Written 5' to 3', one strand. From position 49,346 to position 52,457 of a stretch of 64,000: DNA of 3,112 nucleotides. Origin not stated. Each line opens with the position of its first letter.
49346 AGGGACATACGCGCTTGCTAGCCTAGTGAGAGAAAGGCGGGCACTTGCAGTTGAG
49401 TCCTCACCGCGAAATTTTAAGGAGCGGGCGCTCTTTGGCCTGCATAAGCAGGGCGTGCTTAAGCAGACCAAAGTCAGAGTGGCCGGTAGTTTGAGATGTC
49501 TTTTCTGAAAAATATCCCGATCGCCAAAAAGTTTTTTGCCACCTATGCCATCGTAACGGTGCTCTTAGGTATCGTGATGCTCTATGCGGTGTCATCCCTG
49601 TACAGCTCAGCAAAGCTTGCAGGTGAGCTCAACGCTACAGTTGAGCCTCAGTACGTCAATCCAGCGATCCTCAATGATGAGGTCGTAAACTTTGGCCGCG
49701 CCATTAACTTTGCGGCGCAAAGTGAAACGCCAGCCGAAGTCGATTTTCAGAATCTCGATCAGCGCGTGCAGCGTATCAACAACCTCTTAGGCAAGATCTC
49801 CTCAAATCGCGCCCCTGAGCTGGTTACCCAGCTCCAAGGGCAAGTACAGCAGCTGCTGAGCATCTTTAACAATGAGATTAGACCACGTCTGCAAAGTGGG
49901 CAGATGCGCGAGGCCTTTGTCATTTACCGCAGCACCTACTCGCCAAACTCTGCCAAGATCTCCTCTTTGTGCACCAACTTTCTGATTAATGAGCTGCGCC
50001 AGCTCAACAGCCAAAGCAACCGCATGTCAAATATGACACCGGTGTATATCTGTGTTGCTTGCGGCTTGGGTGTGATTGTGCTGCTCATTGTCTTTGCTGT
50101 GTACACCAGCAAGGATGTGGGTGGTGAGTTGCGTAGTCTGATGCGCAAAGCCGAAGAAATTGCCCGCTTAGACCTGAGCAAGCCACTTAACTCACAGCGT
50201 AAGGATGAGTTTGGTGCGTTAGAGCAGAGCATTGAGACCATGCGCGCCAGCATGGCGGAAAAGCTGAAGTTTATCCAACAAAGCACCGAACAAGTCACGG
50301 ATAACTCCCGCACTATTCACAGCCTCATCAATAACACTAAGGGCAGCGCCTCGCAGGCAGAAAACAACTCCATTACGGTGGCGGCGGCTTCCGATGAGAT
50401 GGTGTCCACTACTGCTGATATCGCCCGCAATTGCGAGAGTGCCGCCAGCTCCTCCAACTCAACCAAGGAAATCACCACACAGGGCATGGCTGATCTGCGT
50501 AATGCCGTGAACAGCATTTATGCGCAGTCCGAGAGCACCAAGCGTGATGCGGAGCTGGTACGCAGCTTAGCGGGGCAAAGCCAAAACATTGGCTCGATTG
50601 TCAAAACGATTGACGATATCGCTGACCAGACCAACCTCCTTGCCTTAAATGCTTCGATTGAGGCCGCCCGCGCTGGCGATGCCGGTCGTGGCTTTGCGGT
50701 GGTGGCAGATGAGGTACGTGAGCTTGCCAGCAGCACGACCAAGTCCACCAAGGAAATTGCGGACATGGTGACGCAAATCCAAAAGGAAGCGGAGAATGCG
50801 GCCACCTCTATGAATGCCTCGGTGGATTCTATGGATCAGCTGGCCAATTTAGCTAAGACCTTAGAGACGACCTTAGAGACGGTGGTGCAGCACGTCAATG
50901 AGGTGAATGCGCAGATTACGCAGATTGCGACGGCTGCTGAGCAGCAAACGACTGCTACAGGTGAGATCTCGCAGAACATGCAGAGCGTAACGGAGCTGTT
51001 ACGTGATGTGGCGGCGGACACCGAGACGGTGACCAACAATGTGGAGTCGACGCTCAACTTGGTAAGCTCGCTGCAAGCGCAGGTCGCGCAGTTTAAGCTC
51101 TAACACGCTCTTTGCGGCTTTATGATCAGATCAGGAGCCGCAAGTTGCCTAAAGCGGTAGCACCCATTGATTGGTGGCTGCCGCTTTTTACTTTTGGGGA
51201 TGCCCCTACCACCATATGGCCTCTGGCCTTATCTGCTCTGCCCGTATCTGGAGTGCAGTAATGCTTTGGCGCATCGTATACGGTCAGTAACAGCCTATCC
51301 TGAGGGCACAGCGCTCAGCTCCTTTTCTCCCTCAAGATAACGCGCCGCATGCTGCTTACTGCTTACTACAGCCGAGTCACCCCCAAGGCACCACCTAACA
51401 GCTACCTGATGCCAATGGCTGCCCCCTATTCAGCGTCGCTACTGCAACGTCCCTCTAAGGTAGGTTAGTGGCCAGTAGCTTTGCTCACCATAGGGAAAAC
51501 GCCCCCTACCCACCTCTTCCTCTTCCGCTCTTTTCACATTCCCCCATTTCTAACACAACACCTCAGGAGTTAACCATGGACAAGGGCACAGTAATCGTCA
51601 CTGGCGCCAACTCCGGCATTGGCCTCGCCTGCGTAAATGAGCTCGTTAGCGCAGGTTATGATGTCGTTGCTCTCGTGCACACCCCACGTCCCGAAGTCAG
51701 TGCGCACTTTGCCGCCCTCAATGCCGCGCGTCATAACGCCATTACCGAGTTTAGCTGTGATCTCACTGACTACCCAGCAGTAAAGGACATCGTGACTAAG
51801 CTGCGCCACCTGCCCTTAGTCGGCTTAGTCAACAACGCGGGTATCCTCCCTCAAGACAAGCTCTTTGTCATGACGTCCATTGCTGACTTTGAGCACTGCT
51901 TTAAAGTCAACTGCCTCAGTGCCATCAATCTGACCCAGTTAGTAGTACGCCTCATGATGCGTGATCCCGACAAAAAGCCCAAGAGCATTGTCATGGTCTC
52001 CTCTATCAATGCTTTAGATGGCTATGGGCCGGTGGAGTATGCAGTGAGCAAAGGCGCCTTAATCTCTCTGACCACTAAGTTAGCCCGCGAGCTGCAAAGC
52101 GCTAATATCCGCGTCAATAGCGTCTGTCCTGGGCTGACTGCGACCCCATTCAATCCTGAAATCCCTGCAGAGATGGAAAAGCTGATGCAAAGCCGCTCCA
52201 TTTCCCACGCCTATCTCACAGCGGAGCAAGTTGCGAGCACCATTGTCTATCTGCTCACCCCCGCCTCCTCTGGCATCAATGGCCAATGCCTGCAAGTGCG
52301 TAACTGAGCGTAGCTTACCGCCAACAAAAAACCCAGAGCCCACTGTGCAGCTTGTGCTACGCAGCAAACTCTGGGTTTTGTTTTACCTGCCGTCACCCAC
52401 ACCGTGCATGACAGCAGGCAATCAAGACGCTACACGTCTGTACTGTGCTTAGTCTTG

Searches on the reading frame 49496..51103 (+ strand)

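Call 61: search_protein_families(library=pfam, max_evalue=0.001, proteins=[window:49496-51103:+])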
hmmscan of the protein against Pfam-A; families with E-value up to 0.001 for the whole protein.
window:49496-51103:+ (535 aa): 2 families
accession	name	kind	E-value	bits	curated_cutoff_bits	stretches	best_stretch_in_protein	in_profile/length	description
PF00015.26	MCPsignal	-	6e-42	143.8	34.6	1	318-500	5-170/172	Methyl-accepting chemotaxis protein (MCP) signalling domain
PF00672.30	HAMP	-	2e-06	28.5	25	1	212-252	10-50/53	HAMP domain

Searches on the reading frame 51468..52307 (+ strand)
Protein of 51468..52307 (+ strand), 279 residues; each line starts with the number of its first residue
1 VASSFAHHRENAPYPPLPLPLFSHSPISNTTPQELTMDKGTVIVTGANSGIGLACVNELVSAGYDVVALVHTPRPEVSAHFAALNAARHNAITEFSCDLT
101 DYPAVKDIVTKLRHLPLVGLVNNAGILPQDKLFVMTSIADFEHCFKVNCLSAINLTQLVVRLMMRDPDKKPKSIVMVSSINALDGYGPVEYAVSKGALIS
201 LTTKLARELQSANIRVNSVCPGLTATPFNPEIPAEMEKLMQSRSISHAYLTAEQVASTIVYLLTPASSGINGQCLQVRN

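Call 61: search_protein_families(library=pfam, max_evalue=0.001, proteins=[window:51468-52307:+])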
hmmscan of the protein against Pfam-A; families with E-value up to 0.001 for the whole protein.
window:51468-52307:+ (279 aa): 5 families
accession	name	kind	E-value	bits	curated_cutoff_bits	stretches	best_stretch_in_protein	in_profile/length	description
PF13561.12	adh_short_C2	-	2.9e-42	145.3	27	1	46-277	1-231/236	Enoyl-(Acyl carrier protein) reductase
PF00106.31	adh_short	-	5.7e-41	140.6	26.6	1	41-234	2-192/195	short chain dehydrogenase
PF08659.16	KR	-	5.2e-13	49.7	22.6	1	40-201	1-159/180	KR domain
PF13460.12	NAD_binding_10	-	0.00015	22.1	27.2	0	46-264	1-182/184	NAD(P)H-binding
PF01370.27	Epimerase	-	0.00044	20.2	20.9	1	42-112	1-63/240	NAD dependent epimerase/dehydratase family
